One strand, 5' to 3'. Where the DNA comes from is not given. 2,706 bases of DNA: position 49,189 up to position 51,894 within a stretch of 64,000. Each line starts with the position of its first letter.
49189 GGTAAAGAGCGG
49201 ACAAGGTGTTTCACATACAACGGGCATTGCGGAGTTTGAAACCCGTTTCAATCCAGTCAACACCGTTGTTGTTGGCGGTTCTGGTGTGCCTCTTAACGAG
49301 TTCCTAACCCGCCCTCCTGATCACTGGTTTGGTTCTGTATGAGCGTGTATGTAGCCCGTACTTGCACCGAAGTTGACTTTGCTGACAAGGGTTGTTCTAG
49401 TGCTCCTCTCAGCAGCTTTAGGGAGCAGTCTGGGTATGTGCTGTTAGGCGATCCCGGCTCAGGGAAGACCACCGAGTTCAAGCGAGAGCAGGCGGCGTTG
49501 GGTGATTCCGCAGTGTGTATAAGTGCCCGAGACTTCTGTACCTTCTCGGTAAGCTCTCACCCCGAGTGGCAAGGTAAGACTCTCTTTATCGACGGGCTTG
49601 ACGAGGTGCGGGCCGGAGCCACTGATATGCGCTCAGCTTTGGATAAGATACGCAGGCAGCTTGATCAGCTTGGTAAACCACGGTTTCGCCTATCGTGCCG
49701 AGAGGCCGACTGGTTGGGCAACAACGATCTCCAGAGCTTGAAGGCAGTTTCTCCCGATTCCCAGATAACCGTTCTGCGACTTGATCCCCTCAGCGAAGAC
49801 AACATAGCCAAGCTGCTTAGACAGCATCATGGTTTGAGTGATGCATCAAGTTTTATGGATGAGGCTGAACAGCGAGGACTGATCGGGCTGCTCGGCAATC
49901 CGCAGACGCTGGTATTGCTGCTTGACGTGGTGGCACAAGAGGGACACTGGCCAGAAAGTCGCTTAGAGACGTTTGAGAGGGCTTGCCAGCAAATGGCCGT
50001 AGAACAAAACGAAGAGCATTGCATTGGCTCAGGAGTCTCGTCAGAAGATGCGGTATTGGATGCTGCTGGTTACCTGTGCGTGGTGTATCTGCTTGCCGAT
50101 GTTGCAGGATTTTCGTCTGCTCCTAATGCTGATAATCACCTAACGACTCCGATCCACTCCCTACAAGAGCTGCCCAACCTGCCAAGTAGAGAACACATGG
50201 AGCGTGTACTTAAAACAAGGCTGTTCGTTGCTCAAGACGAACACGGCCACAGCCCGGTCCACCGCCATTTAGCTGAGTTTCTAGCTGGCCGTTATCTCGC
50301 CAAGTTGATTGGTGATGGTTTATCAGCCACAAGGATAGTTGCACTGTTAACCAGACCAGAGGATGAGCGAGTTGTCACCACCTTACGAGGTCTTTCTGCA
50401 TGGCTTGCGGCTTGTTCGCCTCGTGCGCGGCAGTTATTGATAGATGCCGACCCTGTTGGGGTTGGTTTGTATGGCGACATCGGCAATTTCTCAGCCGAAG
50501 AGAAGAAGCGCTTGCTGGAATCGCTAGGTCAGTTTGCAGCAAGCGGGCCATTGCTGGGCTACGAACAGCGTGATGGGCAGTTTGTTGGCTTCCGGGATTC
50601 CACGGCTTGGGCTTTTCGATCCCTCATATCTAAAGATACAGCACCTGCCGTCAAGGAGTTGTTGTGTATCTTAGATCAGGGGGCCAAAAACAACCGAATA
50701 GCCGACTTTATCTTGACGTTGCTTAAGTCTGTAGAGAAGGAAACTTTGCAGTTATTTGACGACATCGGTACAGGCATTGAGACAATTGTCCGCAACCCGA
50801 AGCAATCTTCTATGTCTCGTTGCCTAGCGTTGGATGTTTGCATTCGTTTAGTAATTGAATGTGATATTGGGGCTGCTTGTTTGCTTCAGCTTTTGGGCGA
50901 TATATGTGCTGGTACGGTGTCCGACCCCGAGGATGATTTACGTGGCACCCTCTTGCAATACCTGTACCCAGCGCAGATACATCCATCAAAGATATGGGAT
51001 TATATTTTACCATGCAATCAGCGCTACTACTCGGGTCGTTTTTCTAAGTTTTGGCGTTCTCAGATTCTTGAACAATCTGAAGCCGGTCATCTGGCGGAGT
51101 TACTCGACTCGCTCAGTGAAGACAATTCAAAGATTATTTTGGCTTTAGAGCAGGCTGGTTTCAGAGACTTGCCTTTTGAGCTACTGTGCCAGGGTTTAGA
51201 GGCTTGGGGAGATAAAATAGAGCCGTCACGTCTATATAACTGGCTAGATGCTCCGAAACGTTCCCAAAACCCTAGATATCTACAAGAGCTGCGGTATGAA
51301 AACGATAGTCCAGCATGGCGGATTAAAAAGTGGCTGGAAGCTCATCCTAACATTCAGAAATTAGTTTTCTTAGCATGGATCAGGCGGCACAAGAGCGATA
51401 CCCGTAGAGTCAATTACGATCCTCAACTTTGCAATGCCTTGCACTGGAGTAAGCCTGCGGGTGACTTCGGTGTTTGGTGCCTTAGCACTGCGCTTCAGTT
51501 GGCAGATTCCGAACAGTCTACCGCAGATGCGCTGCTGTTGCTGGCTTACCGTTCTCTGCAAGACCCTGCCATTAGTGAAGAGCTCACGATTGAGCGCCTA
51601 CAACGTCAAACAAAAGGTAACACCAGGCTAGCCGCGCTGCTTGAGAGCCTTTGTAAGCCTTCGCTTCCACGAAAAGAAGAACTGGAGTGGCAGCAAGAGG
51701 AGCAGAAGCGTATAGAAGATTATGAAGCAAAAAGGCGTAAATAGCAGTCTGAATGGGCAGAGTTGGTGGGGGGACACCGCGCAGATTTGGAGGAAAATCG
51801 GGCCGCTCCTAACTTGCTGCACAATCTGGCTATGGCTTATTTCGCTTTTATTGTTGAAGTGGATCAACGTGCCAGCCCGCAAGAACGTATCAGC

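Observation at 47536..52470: Accessory island between the acyl-CoA synthetase and fumarase genes: low-GC Orc/Cdc6-like ATPase, nuclease-core remnant and NACHT/STAND NTPase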

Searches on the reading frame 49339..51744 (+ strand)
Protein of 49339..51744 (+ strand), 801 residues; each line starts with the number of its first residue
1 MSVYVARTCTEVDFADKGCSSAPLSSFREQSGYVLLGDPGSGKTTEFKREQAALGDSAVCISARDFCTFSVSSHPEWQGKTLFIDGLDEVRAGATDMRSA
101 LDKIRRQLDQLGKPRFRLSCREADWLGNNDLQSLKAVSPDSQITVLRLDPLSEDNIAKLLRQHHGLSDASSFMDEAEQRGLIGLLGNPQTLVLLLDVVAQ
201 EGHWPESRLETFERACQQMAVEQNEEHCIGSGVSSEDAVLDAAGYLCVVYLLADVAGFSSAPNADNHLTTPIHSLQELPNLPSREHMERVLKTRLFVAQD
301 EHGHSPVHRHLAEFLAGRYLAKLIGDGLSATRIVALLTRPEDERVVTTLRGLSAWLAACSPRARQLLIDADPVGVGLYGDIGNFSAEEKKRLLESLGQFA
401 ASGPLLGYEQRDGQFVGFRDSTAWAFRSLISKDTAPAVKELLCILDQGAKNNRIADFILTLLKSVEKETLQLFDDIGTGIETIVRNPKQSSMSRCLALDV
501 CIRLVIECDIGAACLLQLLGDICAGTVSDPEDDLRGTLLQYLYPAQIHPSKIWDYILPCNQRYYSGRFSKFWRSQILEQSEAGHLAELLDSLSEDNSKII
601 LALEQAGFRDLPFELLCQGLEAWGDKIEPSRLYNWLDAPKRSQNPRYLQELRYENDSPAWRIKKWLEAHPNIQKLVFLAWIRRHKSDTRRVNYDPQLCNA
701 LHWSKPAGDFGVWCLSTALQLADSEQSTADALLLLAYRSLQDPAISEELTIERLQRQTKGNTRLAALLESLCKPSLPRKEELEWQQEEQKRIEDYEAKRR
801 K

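Call 9: search_protein_families(library=pfam, proteins=[window:49339-51741:+], max_evalue=1)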
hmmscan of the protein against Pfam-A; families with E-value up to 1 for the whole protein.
window:49339-51741:+ (801 aa): 2 families
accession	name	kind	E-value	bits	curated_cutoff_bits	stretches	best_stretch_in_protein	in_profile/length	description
PF13401.12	AAA_22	-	0.11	13.2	27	1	30-70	5-46/130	AAA domain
PF05729.18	NACHT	-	0.32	11.2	26.7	0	82-164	85-164/167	NACHT domain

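Call 10: search_protein_families(library=padloc, proteins=[window:49339-51741:+], max_evalue=1)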
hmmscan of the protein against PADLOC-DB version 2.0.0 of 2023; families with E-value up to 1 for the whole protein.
window:49339-51741:+ (801 aa): 0 families

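Call 11: search_protein_families(library=ncbifam, proteins=[window:49339-51741:+], max_evalue=1)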
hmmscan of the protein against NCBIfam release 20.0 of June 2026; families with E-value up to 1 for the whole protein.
window:49339-51741:+ (801 aa): 3 families
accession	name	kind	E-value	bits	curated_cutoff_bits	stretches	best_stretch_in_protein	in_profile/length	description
NF058535.1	antiphage_EruA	equivalog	7.4e-143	478.3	1000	1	20-799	14-745/1318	NACHT domain-containing antiphage protein EruA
NF058534.1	antiphage_HyoA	equivalog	2.6e-30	104.9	1200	2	138-800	196-834/1430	NACHT domain-containing antiphage protein HyoA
TIGR03815.1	CpaE_hom_Actino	equivalog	0.13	11.4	154.45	1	352-378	128-156/340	septum site-determining protein Ssd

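Call 20: find_encoding_contigs(protein=window:49339-51744:+, flank=10000, max_places=6)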
Protein window:49339-51744:+ (801 aa): 7 contigs read that carry it; 5 places shown.
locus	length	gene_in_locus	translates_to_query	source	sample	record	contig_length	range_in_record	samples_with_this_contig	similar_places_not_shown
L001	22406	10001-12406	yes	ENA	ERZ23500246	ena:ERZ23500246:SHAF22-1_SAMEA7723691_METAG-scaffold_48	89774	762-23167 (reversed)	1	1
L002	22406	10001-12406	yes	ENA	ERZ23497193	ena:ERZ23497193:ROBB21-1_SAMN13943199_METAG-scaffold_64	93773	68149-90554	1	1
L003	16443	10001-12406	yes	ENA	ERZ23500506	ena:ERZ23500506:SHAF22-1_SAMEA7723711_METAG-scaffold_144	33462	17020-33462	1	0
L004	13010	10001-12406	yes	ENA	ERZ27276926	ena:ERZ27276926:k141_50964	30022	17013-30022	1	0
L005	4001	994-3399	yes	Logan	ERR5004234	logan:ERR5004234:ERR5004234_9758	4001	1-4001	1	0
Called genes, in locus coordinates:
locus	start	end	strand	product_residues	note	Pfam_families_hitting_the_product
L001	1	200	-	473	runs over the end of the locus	PF00815:Histidinol_dh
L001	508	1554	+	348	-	PF00356:LacI, PF00532:Peripla_BP_1, PF13407:Peripla_BP_4, PF13377:Peripla_BP_3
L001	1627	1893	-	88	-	PF04341:DUF485 (weak)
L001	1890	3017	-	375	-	PF00534:Glycos_transf_1, PF13692:Glyco_trans_1_4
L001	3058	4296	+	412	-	PF03200:Glyco_hydro_63 (faint), PF22422:MGH1-like_GH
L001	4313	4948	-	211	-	PF13845:Septum_form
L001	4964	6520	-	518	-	PF04203:Sortase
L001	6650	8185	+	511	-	PF00501:AMP-binding, PF13193:AMP-binding_C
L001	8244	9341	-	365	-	PF13191:AAA_16, PF13401:AAA_22 (weak)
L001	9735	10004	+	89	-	PF13635:DUF4143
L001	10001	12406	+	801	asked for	-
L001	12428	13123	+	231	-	-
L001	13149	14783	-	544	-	PF05681:Fumerase, PF05683:Fumerase_C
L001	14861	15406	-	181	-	-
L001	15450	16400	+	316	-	-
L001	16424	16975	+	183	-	PF00132:Hexapep (weak), PF25084:LbH_EIF2B (faint), PF25087:GMPPB_C (faint), PF00132:Hexapep (weak)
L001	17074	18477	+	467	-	PF19295:SufBD_N, PF01458:SUFBD_core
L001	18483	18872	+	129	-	-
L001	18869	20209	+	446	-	-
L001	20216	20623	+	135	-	PF00355:Rieske, PF13806:Rieske_2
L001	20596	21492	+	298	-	PF02463:SMC_N (faint), PF00005:ABC_tran, PF13304:AAA_21 (faint)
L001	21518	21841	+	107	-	PF01329:Pterin_4a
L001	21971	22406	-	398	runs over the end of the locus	?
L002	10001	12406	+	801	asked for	-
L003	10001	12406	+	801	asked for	-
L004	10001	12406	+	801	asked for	-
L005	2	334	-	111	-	?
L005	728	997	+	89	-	PF13635:DUF4143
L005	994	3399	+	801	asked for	-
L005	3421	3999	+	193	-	?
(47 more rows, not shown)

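Call 21: find_homologous_proteins(query=window:49339-51741:+, max_evalue=0.00001)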
Query window:49339-51741:+ (801 aa): 3690 proteins with E <= 0.00001 among 8000 candidates; the best 120 are listed.
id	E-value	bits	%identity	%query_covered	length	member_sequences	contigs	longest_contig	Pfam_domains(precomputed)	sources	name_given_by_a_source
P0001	0.0e+0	1832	100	100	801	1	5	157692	-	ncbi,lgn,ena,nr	ncbi:MAG: hypothetical protein OXE93_05225 [bacterium]|nr:hypothetical protein [bacterium]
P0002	0.0e+0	1578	87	100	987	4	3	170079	-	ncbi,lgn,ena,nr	ncbi:MAG: hypothetical protein OXE04_03815 [bacterium]|nr:hypothetical protein [bacterium]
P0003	0.0e+0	1114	64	100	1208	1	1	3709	-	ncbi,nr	ncbi:MAG: hypothetical protein OXN95_02215, partial [bacterium]|nr:hypothetical protein [bacterium]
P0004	0.0e+0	1114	65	100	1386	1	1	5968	PF28130.1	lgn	-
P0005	0.0e+0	1094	62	100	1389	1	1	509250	PF28130.1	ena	-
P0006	0.0e+0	1092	62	100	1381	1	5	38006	PF28130.1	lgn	-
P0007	0.0e+0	1086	62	100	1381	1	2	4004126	PF28130.1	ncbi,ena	-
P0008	0.0e+0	1085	63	100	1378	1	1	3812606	PF28130.1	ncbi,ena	-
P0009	0.0e+0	1076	63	100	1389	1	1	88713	PF28130.1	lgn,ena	-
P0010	0.0e+0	1071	62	100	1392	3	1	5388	PF28130.1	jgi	-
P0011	0.0e+0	1067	63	100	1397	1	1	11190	PF28130.1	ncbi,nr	ncbi:MAG: hypothetical protein OXN95_02760 [bacterium]|nr:hypothetical protein [bacterium]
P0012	0.0e+0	1052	61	100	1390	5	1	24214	PF28130.1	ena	-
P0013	0.0e+0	1049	62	100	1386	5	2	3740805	PF28130.1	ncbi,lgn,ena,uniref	ncbi:NACHT domain-containing protein [Candidatus Poriferisocius sp.]|uniref:NACHT domain-containing 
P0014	0.0e+0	1026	60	100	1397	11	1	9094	-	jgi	-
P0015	1.8e-270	918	55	100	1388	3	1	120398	PF28130.1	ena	-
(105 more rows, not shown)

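Call 24: find_encoding_contigs(protein=P0002, flank=10000, max_places=3)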
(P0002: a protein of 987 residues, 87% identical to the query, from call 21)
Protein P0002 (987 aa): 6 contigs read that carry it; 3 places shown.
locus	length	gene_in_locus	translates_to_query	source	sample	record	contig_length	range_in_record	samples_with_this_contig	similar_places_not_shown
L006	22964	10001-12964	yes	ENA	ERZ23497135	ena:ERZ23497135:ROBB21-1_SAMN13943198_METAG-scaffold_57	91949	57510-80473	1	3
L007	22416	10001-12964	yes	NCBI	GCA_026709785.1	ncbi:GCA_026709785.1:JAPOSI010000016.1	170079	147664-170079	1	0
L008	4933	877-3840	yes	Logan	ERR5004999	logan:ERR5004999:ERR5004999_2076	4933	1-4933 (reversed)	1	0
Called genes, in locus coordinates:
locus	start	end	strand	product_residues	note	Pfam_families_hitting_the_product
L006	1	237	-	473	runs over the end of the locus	PF00815:Histidinol_dh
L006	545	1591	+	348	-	PF00356:LacI, PF00532:Peripla_BP_1, PF13407:Peripla_BP_4, PF13377:Peripla_BP_3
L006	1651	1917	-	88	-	PF04341:DUF485 (faint)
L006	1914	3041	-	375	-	PF00534:Glycos_transf_1, PF13692:Glyco_trans_1_4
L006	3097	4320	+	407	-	PF03200:Glyco_hydro_63 (faint), PF22422:MGH1-like_GH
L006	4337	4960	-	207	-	PF13845:Septum_form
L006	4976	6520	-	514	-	PF04203:Sortase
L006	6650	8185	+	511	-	PF00501:AMP-binding, PF13193:AMP-binding_C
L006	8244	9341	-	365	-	PF13191:AAA_16, PF13401:AAA_22 (faint)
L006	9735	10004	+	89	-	PF13635:DUF4143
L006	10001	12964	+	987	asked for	-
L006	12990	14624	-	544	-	PF05681:Fumerase, PF05683:Fumerase_C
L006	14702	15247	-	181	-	-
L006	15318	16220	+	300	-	-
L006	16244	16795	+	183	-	PF00132:Hexapep (weak), PF25084:LbH_EIF2B (weak), PF25087:GMPPB_C (faint), PF00132:Hexapep (weak)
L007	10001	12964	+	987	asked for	-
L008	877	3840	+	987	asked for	-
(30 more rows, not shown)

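Call 25: find_encoding_contigs(protein=P0007, flank=8000, max_places=2)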
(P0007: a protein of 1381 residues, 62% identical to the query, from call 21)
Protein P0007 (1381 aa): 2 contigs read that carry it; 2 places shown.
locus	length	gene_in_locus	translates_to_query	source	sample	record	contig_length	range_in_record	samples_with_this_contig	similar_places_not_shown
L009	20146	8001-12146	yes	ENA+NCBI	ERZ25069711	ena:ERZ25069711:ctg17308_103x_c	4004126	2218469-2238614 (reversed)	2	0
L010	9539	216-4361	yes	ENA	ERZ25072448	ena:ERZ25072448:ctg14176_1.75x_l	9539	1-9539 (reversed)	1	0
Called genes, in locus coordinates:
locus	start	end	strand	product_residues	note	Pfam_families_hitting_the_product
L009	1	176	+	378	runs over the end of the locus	PF07549:Sec_GG (faint), PF02355:SecD_SecF_C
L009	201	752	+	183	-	PF00156:Pribosyltran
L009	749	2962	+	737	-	PF13328:HD_4, PF01966:HD, PF04607:RelA_SpoT, PF02824:TGS, PF19296:RelA_AH, PF28438:RelA_RIS, PF13291:ACT_4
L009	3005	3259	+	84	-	PF02604:PhdYeFM_antitox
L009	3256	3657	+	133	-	PF01850:PIN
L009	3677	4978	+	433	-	PF01409:tRNA-synt_2d (faint), PF13393:tRNA-synt_His, PF00587:tRNA-synt_2b, PF03129:HGTP_anticodon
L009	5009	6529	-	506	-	PF00089:Trypsin, PF13365:Trypsin_2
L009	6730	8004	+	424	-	PF13191:AAA_16 (faint), PF13173:AAA_14, PF13401:AAA_22 (weak), PF13635:DUF4143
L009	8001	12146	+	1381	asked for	PF28130:DUF8371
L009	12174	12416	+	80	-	-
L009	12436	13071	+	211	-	PF08843:AbiEii (faint)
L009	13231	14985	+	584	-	PF01336:tRNA_anti-codon, PF00152:tRNA-synt_2, PF02938:GAD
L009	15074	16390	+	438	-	PF05496:RuvB_N, PF13191:AAA_16 (faint), PF00158:Sigma54_activat (faint), PF13173:AAA_14 (weak), PF00004:AAA, PF07728:AAA_5, PF16193:AAA_assoc_2, PF12002:MgsA_C, +1 more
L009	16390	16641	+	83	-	-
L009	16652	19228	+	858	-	PF01411:tRNA-synt_2c, PF07973:tRNA_SAD, PF02272:DHHA1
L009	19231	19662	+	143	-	PF03652:RuvX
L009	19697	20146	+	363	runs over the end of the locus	PF02618:YceG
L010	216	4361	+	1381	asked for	PF28130:DUF8371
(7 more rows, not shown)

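Call 26: find_encoding_contigs(protein=P0013, flank=8000, max_places=2)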
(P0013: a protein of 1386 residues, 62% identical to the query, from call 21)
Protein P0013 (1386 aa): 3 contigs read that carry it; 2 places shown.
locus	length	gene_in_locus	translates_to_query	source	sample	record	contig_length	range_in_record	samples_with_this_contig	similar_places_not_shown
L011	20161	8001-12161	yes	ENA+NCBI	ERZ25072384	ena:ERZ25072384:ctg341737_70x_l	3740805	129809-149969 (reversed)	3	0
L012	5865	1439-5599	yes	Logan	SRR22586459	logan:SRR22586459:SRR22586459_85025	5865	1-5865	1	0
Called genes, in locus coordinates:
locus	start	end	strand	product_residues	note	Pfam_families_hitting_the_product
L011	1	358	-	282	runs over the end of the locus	PF13276:HTH_21, PF00665:rve, PF13683:rve_3, PF13333:rve_2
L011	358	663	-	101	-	PF01527:HTH_Tnp_1, PF13518:HTH_28, PF13384:HTH_23, PF04508:Pox_A_type_inc (weak)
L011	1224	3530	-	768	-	PF00041:fn3 (weak)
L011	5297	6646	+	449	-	-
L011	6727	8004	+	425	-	PF13401:AAA_22 (faint), PF13173:AAA_14, PF13635:DUF4143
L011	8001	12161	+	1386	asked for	PF28130:DUF8371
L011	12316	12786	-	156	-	PF12973:Cupin_7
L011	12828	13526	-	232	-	-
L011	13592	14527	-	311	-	PF00005:ABC_tran, PF13175:AAA_15 (faint), PF13304:AAA_21 (weak)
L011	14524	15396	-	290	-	PF12679:ABC2_membrane_2, PF10920:DUF2705 (weak), PF12698:ABC2_membrane_3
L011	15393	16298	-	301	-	PF00005:ABC_tran, PF13304:AAA_21 (weak)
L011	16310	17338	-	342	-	PF00005:ABC_tran, PF13304:AAA_21 (faint), PF08352:oligo_HPY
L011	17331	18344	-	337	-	PF00005:ABC_tran, PF13304:AAA_21 (weak), PF08352:oligo_HPY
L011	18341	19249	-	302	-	PF12911:OppC_N, PF00528:BPD_transp_1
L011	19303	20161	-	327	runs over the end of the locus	PF19300:BPD_transp_1_N (weak), PF00528:BPD_transp_1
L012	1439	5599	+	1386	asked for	PF28130:DUF8371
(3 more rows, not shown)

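Call 27: search_protein_families(library=ncbifam, proteins=[P0007, L009:6730-8004:+, P0002, L011:6727-8004:+], max_evalue=0.01)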
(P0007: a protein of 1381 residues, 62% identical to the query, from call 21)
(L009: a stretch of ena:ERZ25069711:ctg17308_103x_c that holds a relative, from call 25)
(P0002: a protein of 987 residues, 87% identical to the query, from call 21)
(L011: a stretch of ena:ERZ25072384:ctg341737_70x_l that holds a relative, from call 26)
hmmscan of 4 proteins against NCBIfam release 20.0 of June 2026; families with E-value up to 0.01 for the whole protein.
P0007 (1381 aa): 2 families
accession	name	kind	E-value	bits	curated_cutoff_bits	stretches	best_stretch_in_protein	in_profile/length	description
NF058535.1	antiphage_EruA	equivalog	7.5e-263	875.8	1000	1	18-1376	12-1317/1318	NACHT domain-containing antiphage protein EruA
NF058534.1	antiphage_HyoA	equivalog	3.3e-32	111.1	1200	2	308-822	361-856/1430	NACHT domain-containing antiphage protein HyoA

L009:6730-8004:+ (424 aa): 1 family
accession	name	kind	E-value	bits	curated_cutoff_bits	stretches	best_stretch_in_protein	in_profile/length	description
NF009154.0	PRK12497.3-3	equivalog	0.0005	20.1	109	1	322-380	6-63/123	YraN family protein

P0002 (987 aa): 2 families
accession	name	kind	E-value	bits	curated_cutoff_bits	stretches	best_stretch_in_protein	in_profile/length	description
NF058535.1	antiphage_EruA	equivalog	4.5e-145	485.6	1000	1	20-890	14-829/1318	NACHT domain-containing antiphage protein EruA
NF058534.1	antiphage_HyoA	equivalog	2.4e-30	105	1200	1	138-822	196-856/1430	NACHT domain-containing antiphage protein HyoA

L011:6727-8004:+ (425 aa): 0 families

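Call 28: search_protein_families(library=pfam, proteins=[P0007, L009:6730-8004:+, P0002], max_evalue=0.01)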
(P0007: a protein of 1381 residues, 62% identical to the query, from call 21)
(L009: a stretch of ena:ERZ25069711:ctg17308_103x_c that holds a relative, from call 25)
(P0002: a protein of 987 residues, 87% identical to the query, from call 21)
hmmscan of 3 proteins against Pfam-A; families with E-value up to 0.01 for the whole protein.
P0007 (1381 aa): 0 families

L009:6730-8004:+ (424 aa): 6 families
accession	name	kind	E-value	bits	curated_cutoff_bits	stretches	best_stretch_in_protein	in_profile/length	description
PF13635.12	DUF4143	-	5.3e-27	95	28.1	1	221-378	1-160/160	Domain of unknown function (DUF4143)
PF13173.12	AAA_14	-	7.1e-19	68.5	27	1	22-177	3-128/129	AAA domain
PF13401.12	AAA_22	-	5.8e-07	30.3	27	1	20-147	4-123/130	AAA domain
PF13191.12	AAA_16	-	1e-06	29.8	32.6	1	6-120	6-145/167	AAA ATPase domain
PF01637.24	ATPase_2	-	0.00016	22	33.2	1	11-129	10-135/225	ATPase domain predominantly from Archaea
PF07728.20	AAA_5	-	0.0026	18.2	22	1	27-125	5-82/139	AAA domain (dynein-related subfamily)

P0002 (987 aa): 0 families
